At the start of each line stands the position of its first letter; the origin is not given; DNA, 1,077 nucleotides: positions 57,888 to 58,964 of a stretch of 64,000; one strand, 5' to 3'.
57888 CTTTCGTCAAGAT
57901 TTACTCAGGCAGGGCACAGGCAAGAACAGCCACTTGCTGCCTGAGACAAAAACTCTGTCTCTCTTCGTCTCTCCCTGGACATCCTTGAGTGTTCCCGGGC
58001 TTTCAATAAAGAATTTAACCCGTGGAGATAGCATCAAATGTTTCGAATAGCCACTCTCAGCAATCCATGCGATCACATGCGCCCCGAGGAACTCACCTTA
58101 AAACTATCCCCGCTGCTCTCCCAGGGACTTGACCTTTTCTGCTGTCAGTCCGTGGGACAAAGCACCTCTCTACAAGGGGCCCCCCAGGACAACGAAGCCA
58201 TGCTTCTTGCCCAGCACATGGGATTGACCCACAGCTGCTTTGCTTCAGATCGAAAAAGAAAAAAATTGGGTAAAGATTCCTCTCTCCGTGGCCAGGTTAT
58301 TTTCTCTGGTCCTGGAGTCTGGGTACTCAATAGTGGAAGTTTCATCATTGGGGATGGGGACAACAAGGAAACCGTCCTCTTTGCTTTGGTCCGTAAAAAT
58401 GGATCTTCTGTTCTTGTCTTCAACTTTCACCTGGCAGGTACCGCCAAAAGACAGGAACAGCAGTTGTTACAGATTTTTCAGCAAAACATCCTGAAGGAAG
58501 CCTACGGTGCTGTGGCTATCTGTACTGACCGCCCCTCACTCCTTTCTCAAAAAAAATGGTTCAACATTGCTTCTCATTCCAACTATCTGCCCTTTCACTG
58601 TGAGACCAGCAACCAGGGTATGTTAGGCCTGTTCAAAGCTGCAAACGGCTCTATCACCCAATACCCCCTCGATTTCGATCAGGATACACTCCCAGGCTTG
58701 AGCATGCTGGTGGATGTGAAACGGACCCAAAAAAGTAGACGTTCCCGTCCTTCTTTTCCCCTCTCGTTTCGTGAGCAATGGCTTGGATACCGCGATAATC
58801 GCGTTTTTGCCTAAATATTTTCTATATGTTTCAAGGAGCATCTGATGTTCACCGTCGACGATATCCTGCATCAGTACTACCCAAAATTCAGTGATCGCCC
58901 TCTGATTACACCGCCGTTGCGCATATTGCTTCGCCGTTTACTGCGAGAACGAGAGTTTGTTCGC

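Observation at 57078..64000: Three intact ORFs of three phosphoesterase folds, all missing their metal ligands, around olsF-like and ppk1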

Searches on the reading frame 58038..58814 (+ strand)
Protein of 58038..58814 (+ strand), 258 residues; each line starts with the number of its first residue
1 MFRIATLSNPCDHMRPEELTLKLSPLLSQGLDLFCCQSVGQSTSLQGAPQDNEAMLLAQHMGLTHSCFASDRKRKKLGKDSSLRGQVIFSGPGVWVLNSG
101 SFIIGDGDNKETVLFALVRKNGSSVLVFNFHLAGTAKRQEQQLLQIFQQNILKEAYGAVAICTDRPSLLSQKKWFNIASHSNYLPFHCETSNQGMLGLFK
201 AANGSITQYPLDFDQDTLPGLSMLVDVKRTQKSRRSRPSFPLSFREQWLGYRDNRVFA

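Call 3: search_protein_families(library=pfam, proteins=[window:58038-58814:+], max_evalue=1)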
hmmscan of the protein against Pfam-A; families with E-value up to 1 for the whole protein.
window:58038-58814:+ (258 aa): 1 family
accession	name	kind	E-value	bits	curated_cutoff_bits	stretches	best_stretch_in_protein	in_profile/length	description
PF00875.24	DNA_photolyase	-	0.16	12.3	26.6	1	100-149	67-115/164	DNA photolyase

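Call 4: search_protein_families(library=ncbifam, proteins=[window:58038-58814:+], max_evalue=1)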
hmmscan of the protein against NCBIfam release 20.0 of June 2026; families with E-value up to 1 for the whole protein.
window:58038-58814:+ (258 aa): 0 families

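Call 15: find_homologous_proteins(query=window:58038-58814:+, max_evalue=0.001)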
Query window:58038-58814:+ (258 aa): 79 proteins with E <= 0.001 among 501 candidates.
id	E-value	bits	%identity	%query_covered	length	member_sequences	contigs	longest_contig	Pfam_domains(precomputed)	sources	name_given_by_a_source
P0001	1.1e-147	508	93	95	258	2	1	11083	-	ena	-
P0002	2.3e-135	468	80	100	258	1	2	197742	-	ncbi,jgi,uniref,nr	ncbi:hypothetical protein JWJ90_02395 [Desulfobulbus rhabdoformis]|uniref:hypothetical protein n=1 T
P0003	8.7e-102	358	62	100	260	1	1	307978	-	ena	-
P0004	2.7e-97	343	60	100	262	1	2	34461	-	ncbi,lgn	ncbi:MAG: hypothetical protein AB7U29_10130 [Desulfobulbus sp.]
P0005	2.8e-95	337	60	100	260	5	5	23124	-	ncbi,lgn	-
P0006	4.0e-95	336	58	100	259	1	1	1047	-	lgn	-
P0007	6.3e-95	335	59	100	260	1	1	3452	-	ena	-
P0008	6.6e-95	335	61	100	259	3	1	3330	-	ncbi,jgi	-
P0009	3.5e-93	330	59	100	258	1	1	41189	-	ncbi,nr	ncbi:MAG: hypothetical protein PHI97_09815 [Desulfobulbus sp.]|nr:hypothetical protein [Desulfobulbu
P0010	8.3e-93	329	57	100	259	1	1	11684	-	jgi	-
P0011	1.4e-92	328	58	100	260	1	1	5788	-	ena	-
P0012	3.9e-92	326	57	100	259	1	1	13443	-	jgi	-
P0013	8.2e-92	325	57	100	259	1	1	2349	-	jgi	-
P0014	1.4e-89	318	56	100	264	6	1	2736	-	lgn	-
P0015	1.1e-86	308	55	100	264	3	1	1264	-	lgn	-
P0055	1.4e-42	164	40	94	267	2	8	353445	-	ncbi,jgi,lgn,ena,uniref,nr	ncbi:hypothetical protein [Desulfobulbus elongatus]|uniref:hypothetical protein n=1 Tax=Desulfobulbu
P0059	2.1e-35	141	38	98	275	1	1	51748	-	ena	-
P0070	1.9e-30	124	35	90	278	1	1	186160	-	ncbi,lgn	-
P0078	2.6e-26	111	34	91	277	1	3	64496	-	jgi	jgi:hypothetical protein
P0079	2.8e-25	107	34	98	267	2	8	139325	-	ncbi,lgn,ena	-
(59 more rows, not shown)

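Call 20: search_solved_structures(query=A3, max_evalue=10, show_alignments=3)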
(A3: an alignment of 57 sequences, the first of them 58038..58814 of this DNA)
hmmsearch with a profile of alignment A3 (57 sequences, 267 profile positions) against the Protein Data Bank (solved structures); distinct sequences matched with E-value up to 10: 1.
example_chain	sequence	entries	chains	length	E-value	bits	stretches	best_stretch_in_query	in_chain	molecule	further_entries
28wn_A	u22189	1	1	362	0.21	13.9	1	117-191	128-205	Coproporphyrin III ferrochelatase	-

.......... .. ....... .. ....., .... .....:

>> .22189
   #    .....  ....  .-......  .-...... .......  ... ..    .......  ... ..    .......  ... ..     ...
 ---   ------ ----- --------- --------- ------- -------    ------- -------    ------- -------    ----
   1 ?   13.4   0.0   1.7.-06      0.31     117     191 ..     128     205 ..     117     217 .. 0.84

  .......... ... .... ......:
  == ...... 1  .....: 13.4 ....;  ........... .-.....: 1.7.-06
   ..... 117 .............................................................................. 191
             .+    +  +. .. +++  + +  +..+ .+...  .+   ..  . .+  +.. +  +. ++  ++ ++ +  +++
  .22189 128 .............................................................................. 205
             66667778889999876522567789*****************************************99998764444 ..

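Call 22: search_protein_families(library=pfam, alignment_id=A3, max_evalue=1)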
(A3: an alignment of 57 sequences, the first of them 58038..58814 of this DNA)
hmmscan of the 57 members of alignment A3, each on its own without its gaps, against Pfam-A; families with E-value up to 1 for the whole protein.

A. member 1, window:58038-58814:+ (258 aa): 1 family
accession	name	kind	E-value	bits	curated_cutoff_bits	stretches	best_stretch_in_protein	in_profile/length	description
PF00875.24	DNA_photolyase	-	0.16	12.3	26.6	1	100-149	67-115/164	DNA photolyase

B. families by the number of members that match (of 57 scanned): 14 families
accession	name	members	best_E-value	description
PF20398.3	DUF6691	2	0.061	Family of unknown function (DUF6691)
PF05392.16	COX7B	2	0.1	Cytochrome C oxidase chain VIIB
PF10645.14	Carb_bind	1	0.035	Carbohydrate binding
PF02977.21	CarbpepA_inh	1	0.077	Carboxypeptidase A inhibitor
PF13202.12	EF-hand_5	1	0.095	EF hand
PF07883.17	Cupin_2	1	0.11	Cupin domain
PF11590.13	DNAPolymera_Pol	1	0.11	DNA polymerase catalytic subunit Pol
PF22474.2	Ago_Mid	1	0.12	Argonaute, middle domain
PF23947.1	DUF7281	1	0.15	Domain of unknown function (DUF7281)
PF00875.24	DNA_photolyase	1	0.16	DNA photolyase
PF21458.3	SelB-wing_1_3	1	0.16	Selenocysteine-specific elongation factor, winged helix 1/3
PF13185.12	GAF_2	1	0.19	GAF domain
PF11804.13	DUF3325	1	0.46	Protein of unknown function (DUF3325)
PF18338.7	BppL_N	1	0.59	Lower baseplate protein N-terminal domain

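Call 29: find_encoding_contigs(protein=P0001, flank=10000, max_places=3)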
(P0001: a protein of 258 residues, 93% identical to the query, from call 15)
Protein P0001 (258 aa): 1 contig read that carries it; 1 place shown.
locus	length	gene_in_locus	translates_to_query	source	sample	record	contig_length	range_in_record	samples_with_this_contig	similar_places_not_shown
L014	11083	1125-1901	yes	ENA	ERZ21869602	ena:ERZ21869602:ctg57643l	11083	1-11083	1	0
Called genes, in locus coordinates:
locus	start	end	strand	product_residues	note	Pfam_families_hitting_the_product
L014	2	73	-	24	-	?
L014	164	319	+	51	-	-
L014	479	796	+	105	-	-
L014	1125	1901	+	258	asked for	-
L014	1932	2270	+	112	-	-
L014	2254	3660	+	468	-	PF01553:Acyltransferase (faint), PF19576:Acyltransf_2, PF13444:Acetyltransf_5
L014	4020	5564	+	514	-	PF14262:Cthe_2159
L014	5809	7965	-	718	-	PF13089:PP_kinase_N, PF02503:PP_kinase, PF17941:PP_kinase_C_1, PF13091:PLDc_2 (faint), PF13090:PP_kinase_C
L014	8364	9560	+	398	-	-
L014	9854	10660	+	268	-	-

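Call 33: predict_structure(alignment_id=A3)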
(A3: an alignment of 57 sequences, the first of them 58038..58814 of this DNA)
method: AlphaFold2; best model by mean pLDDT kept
length: 258 residues; sequences in the alignment: 57
mean_pLDDT: 84.6   pTM: 0.84
mean pLDDT of the five models: 84.6, 83.9, 83.8, 82.4, 80.7
residues with pLDDT >= 90: 141; 70-90: 68; 50-70: 41; < 50: 8
segments of 3 or more residues with pLDDT < 50: 249-251
pLDDT, mean of each block of 10 residues (from residue 1): 90 80 91 93 65 86 91 61 87 93 88 94 94 95 95 90 96 94 94 94 91 85 91 54 51 51
secondary structure, 60 per line:
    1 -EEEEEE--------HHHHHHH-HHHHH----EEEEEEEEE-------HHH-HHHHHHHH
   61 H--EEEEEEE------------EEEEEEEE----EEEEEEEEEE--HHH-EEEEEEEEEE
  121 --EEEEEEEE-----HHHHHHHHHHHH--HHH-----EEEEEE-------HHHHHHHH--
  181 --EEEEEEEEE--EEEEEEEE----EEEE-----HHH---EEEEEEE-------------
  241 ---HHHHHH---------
elements in order: E2-7 H16-22 H24-28 E33-41 H53-61 E64-70 E83-90 E95-104 E111-120 E123-130 H136-147 E158-163 H171-178 E183-191 E194-201 E206-209 E221-227 H244-249

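Call 37: fold_search(model_id=the predicted structure, library=pdb)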
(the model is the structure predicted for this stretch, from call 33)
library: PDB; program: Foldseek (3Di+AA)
matches with E <= 10: 934; with E <= 0.001: 138
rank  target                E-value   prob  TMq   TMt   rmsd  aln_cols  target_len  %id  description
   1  4gyz_A                2.4e-09  1.00  0.56  0.58   5.7       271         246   14  Mus Musculus Tdp2 Bound to dAMP and Mg2+ (released 2012-10-31)
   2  5j42_A                6.4e-09  1.00  0.59  0.61   5.6       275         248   12  Crystal structure of m2hTDP2-CAT in complex with a small molecule inhibitor (released 2016-05-04)
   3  5j3z_A                1.5e-08  1.00  0.57  0.59   5.5       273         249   13  Crystal structure of m2hTDP2-CAT in complex with a small molecule inhibitor (released 2016-05-04)
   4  4gyz_F                1.5e-08  1.00  0.50  0.52   6.6       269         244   10  Mus Musculus Tdp2 Bound to dAMP and Mg2+ (released 2012-10-31)
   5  4gz2_B                1.8e-08  1.00  0.53  0.55   5.7       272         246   12  Mus Musculus Tdp2 excluded ssDNA complex (released 2012-10-31)
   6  4gyz_E                2.5e-08  1.00  0.51  0.52   6.7       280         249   11  Mus Musculus Tdp2 Bound to dAMP and Mg2+ (released 2012-10-31)
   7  5inm_C                3.1e-08  1.00  0.54  0.59   5.7       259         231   15  Mouse Tdp2 protein, apo state with variable DNA-binding grasp conformations (released 2016-04-27)
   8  4gz1_B                3.1e-08  1.00  0.54  0.56   5.6       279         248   13  Mus Musculus Tdp2 reaction product (5'-phosphorylated DNA)-Mg2+ complex at 1.5 Angstroms resolution (released 2012-10-31)
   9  4gyz_H                3.7e-08  1.00  0.53  0.55   5.4       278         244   12  Mus Musculus Tdp2 Bound to dAMP and Mg2+ (released 2012-10-31)
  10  4gyz_I                4.2e-08  1.00  0.56  0.59   5.2       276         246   13  Mus Musculus Tdp2 Bound to dAMP and Mg2+ (released 2012-10-31)
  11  5ht2_A                4.4e-08  1.00  0.55  0.55   5.7       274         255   13  Mouse Tdp2 reaction product (5'-phosphorylated DNA)-Mg2+ complex with 1-N6-etheno-adenine (released 2016-04-27)
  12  5inm_B                5.3e-08  1.00  0.51  0.55   5.9       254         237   14  Mouse Tdp2 protein, apo state with variable DNA-binding grasp conformations (released 2016-04-27)
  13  5inn_B                5.6e-08  1.00  0.53  0.57   5.9       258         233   14  Mouse Tdp2 D358N protein, apo state with increased disorder amongst variable DNA-binding grasp conformations (released 2016-04-27)
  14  5ink_A                7.1e-08  1.00  0.57  0.58   5.2       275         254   12  Mouse Tdp2 reaction product (5'-phosphorylated DNA)-abasic/THF-Mg2+ complex (released 2016-04-27)
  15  5j3p_A                7.5e-08  1.00  0.55  0.58   5.7       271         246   12  Crystal structure of the catalytic domain of human tyrosyl DNA phosphodiesterase 2 (released 2016-05-04)
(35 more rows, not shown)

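Call 38: search_protein_representatives(alignment_id=A3)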
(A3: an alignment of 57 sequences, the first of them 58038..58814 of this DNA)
Query: 57 sequences, 267 profile positions. Proteins with E-value up to 0.001 (for the whole library): 101; up to 1e-10: 65; up to 1e-30: 48. The best 101 are listed.
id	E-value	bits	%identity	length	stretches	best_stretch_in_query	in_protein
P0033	1.7e-111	388.0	-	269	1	1-267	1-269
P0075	2.7e-101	354.6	-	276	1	1-267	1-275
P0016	2.9e-100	351.2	-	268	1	1-267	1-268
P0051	5.6e-95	333.9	-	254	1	1-267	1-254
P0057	3.7e-92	324.6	-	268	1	1-267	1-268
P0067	1.7e-90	319.2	-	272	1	1-266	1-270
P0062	1.5e-86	306.2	-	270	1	1-267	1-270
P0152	6.8e-86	304.1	-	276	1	1-267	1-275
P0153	5.9e-80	284.6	-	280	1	1-267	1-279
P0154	5.3e-79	281.5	-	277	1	1-267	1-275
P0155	9.5e-77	274.1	-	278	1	1-262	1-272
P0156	4.6e-76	271.8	-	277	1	1-266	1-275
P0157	3.1e-74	265.9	-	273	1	1-262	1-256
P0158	8.8e-71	254.5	-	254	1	20-267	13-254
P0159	9.6e-71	254.4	-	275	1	1-267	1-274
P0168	1.6e-50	188.1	-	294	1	1-259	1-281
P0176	3.2e-43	164.2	-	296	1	1-258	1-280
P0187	2.2e-33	131.9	-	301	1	1-262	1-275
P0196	4.4e-28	114.6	-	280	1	1-262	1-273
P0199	1.6e-24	102.9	-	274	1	3-242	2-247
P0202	1.4e-15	73.5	-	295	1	2-177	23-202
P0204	4.6e-13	65.3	-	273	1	3-177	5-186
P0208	7.2e-11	58.1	-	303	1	2-180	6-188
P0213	1.0e-08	51.0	-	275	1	3-189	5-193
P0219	7.7e-08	48.2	-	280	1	2-181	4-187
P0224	1.6e-06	43.9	-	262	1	2-186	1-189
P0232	3.7e-05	39.4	-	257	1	2-191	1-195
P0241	4.0e-04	36.0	-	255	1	2-180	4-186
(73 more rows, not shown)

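Call 42: search_protein_families(library=pfam, proteins=[P0202, P0204, P0208, P0213, P0224, P0168, P0176, P0187, P0196, P0199], max_evalue=0.01)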
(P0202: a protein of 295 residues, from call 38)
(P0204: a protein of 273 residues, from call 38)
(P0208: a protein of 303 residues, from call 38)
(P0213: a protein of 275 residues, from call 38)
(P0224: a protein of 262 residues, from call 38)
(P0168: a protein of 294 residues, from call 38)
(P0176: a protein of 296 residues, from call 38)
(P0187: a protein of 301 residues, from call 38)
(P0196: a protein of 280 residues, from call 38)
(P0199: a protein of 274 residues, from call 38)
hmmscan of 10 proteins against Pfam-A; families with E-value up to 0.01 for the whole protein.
P0202 (295 aa): 1 family
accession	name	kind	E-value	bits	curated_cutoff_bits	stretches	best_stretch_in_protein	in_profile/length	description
PF03372.29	Exo_endo_phos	-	6.4e-13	49.4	24.5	1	27-276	2-225/225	Endonuclease/Exonuclease/phosphatase family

P0204 (273 aa): 2 families
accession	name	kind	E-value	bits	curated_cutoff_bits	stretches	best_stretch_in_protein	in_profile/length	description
PF03372.29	Exo_endo_phos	-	1.1e-18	68.3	24.5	1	7-261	1-225/225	Endonuclease/Exonuclease/phosphatase family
PF22669.2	Exo_endo_phos2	-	3.5e-05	24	27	1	99-181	97-188/288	Endonuclease/Exonuclease/phosphatase family 2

P0208 (303 aa): 2 families
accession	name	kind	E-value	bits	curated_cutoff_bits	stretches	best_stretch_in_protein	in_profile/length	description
PF03372.29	Exo_endo_phos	-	4.1e-13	50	24.5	1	9-259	1-225/225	Endonuclease/Exonuclease/phosphatase family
PF22669.2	Exo_endo_phos2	-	0.0082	16.2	27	0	118-180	119-186/288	Endonuclease/Exonuclease/phosphatase family 2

P0213 (275 aa): 1 family
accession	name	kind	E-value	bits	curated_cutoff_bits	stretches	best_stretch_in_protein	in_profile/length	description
PF03372.29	Exo_endo_phos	-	1.5e-10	41.7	24.5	1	7-250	1-225/225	Endonuclease/Exonuclease/phosphatase family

P0224 (262 aa): 1 family
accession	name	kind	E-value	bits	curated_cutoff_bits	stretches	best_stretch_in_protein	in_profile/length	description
PF03372.29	Exo_endo_phos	-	8.3e-15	55.5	24.5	1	5-250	2-225/225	Endonuclease/Exonuclease/phosphatase family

P0168 (294 aa): 0 families

P0176 (296 aa): 0 families

P0187 (301 aa): 0 families

P0196 (280 aa): 0 families

P0199 (274 aa): 0 families

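Call 43: find_encoding_contigs(protein=P0079, flank=8000, max_places=2)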
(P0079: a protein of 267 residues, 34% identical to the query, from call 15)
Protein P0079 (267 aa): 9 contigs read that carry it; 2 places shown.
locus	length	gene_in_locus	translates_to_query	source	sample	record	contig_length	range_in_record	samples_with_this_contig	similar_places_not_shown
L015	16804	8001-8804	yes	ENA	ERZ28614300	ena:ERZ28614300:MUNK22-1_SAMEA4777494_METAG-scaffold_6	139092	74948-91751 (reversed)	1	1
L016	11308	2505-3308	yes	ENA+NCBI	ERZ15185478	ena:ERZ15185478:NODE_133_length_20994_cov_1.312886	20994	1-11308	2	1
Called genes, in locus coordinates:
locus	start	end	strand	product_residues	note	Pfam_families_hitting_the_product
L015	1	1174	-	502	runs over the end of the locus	PF00245:Alk_phosphatase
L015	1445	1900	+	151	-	-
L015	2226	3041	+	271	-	PF00149:Metallophos, PF12850:Metallophos_2 (faint)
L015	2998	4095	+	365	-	PF13439:Glyco_transf_4, PF00534:Glycos_transf_1, PF13692:Glyco_trans_1_4, PF20706:GT4-conflict (weak)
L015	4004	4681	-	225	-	-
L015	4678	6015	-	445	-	PF13638:PIN_4, PF02562:PhoH, PF13604:AAA_30 (faint)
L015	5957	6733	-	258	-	PF06299:DUF1045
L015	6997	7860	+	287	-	PF01663:Phosphodiest (faint)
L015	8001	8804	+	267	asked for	-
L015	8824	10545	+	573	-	PF19576:Acyltransf_2, PF01553:Acyltransferase, PF13444:Acetyltransf_5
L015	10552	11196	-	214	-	-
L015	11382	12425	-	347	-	PF17941:PP_kinase_C_1, PF13090:PP_kinase_C, PF13091:PLDc_2 (weak)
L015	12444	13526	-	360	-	PF13089:PP_kinase_N, PF02503:PP_kinase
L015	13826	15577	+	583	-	PF00149:Metallophos, PF02872:5_nucleotid_C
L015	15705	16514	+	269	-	PF00005:ABC_tran, PF13304:AAA_21 (faint)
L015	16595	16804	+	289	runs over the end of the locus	PF12974:Phosphonate-bd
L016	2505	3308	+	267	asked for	-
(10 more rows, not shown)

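Call 44: find_encoding_contigs(protein=P0176, flank=8000, max_places=2)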
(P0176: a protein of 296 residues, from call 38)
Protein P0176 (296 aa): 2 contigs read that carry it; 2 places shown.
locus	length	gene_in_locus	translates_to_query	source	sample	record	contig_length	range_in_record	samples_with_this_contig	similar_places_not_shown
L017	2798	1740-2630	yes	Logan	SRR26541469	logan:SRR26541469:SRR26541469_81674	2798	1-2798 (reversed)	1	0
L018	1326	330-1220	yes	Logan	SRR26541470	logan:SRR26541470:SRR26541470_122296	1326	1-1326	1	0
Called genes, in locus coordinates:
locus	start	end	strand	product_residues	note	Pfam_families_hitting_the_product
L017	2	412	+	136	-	?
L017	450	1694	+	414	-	PF13449:Phytase-like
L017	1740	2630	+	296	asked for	-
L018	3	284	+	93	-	?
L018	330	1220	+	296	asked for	-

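Call 45: find_encoding_contigs(protein=P0078, flank=8000, max_places=2)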
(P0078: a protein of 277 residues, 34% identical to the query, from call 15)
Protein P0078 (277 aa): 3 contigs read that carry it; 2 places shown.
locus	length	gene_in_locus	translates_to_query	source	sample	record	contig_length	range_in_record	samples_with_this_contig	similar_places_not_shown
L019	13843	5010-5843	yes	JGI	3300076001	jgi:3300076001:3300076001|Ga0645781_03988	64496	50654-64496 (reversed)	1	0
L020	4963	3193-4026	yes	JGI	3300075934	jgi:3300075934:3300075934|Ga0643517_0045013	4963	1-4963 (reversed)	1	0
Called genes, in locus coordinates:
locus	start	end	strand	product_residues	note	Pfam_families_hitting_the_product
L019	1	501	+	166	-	?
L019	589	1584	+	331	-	PF13439:Glyco_transf_4, PF13579:Glyco_trans_4_4 (weak), PF00534:Glycos_transf_1, PF13692:Glyco_trans_1_4, PF20706:GT4-conflict (weak)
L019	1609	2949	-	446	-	PF13638:PIN_4, PF02562:PhoH, PF13604:AAA_30 (faint)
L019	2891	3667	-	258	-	PF06299:DUF1045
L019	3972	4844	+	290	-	PF01663:Phosphodiest (weak), PF00884:Sulfatase (faint)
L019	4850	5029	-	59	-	-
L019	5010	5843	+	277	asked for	-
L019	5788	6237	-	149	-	PF00563:EAL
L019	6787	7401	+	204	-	-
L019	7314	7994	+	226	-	PF01979:Amidohydro_1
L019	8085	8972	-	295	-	-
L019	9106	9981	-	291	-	PF04055:Radical_SAM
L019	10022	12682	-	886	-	-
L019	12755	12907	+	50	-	-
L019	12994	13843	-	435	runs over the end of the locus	PF00128:Alpha-amylase (weak)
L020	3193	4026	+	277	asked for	-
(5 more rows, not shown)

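Call 65: search_protein_families(library=ncbifam, proteins=[P0202, P0204, P0208, P0213, P0219, P0224, P0232, P0241], max_evalue=0.01)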
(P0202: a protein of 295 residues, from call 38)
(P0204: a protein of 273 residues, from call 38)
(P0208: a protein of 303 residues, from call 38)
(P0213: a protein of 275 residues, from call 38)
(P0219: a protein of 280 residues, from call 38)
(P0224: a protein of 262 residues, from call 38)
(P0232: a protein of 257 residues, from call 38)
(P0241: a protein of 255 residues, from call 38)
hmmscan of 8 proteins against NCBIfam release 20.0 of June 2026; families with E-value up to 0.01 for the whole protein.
P0202 (295 aa): 2 families
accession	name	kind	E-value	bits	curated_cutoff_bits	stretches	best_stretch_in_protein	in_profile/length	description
TIGR00633.1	xth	equivalog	0.00046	19.8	99.05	1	28-202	3-161/255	exodeoxyribonuclease III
TIGR00195.1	exoDNase_III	equivalog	0.0062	16.2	182.55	0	39-202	13-158/254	exodeoxyribonuclease III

P0204 (273 aa): 1 family
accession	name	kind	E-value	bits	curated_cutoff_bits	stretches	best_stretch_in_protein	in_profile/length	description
NF003842.0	PRK05421.1-4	equivalog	0.00077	18.9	144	1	116-174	132-187/259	endonuclease/exonuclease/phosphatase family protein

P0208 (303 aa): 0 families

P0213 (275 aa): 0 families

P0219 (280 aa): 0 families

P0224 (262 aa): 3 families
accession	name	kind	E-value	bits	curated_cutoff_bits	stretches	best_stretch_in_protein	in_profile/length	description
TIGR00633.1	xth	equivalog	8.6e-07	28.7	99.05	1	6-176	3-160/255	exodeoxyribonuclease III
TIGR00195.1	exoDNase_III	equivalog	0.00014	21.6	182.55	1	19-178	15-159/254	exodeoxyribonuclease III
NF003842.0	PRK05421.1-4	equivalog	0.0015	17.9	144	1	27-168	57-187/259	endonuclease/exonuclease/phosphatase family protein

P0232 (257 aa): 3 families
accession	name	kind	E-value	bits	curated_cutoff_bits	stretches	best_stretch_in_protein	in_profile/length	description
NF003842.0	PRK05421.1-4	equivalog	1.1e-11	44.6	144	1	2-217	33-229/259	endonuclease/exonuclease/phosphatase family protein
NF003840.0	PRK05421.1-2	equivalog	0.00036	19.7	163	1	30-181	87-222/282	endonuclease/exonuclease/phosphatase family protein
NF003841.0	PRK05421.1-3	equivalog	0.001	18.6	223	1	117-217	142-233/261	endonuclease/exonuclease/phosphatase family protein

P0241 (255 aa): 4 families
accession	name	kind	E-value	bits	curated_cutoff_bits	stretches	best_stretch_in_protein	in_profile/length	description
NF003842.0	PRK05421.1-4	equivalog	4.6e-06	26.2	144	1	3-218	31-232/259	endonuclease/exonuclease/phosphatase family protein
TIGR00633.1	xth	equivalog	0.0025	17.4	99.05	1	9-172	3-153/255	exodeoxyribonuclease III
NF003840.0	PRK05421.1-2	equivalog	0.004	16.3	163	0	123-177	165-217/282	endonuclease/exonuclease/phosphatase family protein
NF033681.1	ExeM_NucH_DNase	subfamily_domain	0.0088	14.9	300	0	139-227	412-502/546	ExeM/NucH family extracellular endonuclease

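Call 66: find_encoding_contigs(protein=P0204, flank=6000, max_places=3)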
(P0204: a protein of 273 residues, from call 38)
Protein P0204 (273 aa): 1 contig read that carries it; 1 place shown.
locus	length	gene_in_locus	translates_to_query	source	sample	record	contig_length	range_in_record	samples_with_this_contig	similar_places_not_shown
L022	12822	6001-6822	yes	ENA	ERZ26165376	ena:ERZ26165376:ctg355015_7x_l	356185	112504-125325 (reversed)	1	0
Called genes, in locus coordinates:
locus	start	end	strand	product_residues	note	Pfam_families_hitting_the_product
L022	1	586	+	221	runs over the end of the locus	PF28008:EboA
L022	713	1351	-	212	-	-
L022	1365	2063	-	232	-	PF13590:DUF4136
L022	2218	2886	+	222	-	PF01026:TatD_DNase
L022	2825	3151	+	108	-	-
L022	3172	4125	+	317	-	PF01040:UbiA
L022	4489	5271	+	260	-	PF01036:Bac_rhodopsin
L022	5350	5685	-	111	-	-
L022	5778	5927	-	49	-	-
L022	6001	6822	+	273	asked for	PF03372:Exo_endo_phos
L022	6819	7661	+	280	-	PF08543:Phos_pyr_kin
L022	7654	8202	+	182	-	-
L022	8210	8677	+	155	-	PF00583:Acetyltransf_1, PF13508:Acetyltransf_7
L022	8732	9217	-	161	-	PF13302:Acetyltransf_3, PF00583:Acetyltransf_1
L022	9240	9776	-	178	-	PF21820:DUF6886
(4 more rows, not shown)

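Call 72: find_encoding_contigs(protein=P0070, flank=7000, max_places=1)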
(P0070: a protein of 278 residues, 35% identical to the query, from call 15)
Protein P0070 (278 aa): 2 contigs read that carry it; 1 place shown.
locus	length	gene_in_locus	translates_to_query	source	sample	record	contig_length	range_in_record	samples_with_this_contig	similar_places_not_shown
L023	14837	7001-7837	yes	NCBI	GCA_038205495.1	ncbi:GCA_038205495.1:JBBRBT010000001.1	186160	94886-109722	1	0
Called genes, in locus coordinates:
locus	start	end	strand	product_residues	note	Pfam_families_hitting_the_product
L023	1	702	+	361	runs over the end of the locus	PF02666:PS_Dcarbxylase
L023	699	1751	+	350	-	PF01790:LGT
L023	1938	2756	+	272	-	PF00149:Metallophos, PF12850:Metallophos_2 (faint)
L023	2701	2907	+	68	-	-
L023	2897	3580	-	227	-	-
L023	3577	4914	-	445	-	PF13638:PIN_4, PF02562:PhoH, PF13604:AAA_30 (faint), PF13245:AAA_19 (faint)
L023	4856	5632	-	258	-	PF06299:DUF1045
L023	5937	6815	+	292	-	PF00884:Sulfatase (faint), PF01663:Phosphodiest, PF01676:Metalloenzyme (weak)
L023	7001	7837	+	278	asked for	-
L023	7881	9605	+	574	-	PF19576:Acyltransf_2, PF01553:Acyltransferase, PF13444:Acetyltransf_5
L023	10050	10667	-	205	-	PF07589:PEP_exosort_dom (weak)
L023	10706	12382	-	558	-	PF00149:Metallophos (weak)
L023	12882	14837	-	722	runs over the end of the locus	PF13091:PLDc_2 (faint), PF13089:PP_kinase_N, PF02503:PP_kinase, PF17941:PP_kinase_C_1, PF13090:PP_kinase_C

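Call 73: find_encoding_contigs(protein=P0055, flank=7000, max_places=1)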
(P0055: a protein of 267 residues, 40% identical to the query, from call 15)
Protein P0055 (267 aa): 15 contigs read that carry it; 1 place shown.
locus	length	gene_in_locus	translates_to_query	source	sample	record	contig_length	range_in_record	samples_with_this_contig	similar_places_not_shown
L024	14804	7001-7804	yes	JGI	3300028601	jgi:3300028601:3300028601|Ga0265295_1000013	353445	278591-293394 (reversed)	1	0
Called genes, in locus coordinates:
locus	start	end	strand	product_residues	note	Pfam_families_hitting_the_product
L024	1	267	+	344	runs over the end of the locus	PF13439:Glyco_transf_4, PF13579:Glyco_trans_4_4 (weak), PF13692:Glyco_trans_1_4, PF00534:Glycos_transf_1, PF20706:GT4-conflict (weak)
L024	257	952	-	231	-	-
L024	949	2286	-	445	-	PF13638:PIN_4, PF02562:PhoH, PF13604:AAA_30 (faint)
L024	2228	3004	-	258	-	PF06299:DUF1045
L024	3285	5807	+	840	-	PF02743:dCache_1 (weak), PF00989:PAS (weak), PF08448:PAS_4, PF08447:PAS_3 (weak), PF00512:HisKA, PF02518:HATPase_c, PF00072:Response_reg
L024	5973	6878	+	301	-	PF01663:Phosphodiest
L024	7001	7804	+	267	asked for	-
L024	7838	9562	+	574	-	PF19576:Acyltransf_2, PF01553:Acyltransferase, PF13444:Acetyltransf_5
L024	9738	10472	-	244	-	-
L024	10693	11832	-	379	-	PF02463:SMC_N (weak), PF11398:DUF2813 (faint), PF13175:AAA_15, PF13476:AAA_23 (weak), PF13304:AAA_21, PF13175:AAA_15, PF12476:DUF3696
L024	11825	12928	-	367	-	PF03235:GmrSD_N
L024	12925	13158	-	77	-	-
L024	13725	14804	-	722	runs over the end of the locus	PF13089:PP_kinase_N, PF02503:PP_kinase, PF17941:PP_kinase_C_1, PF13091:PLDc_2 (faint), PF13090:PP_kinase_C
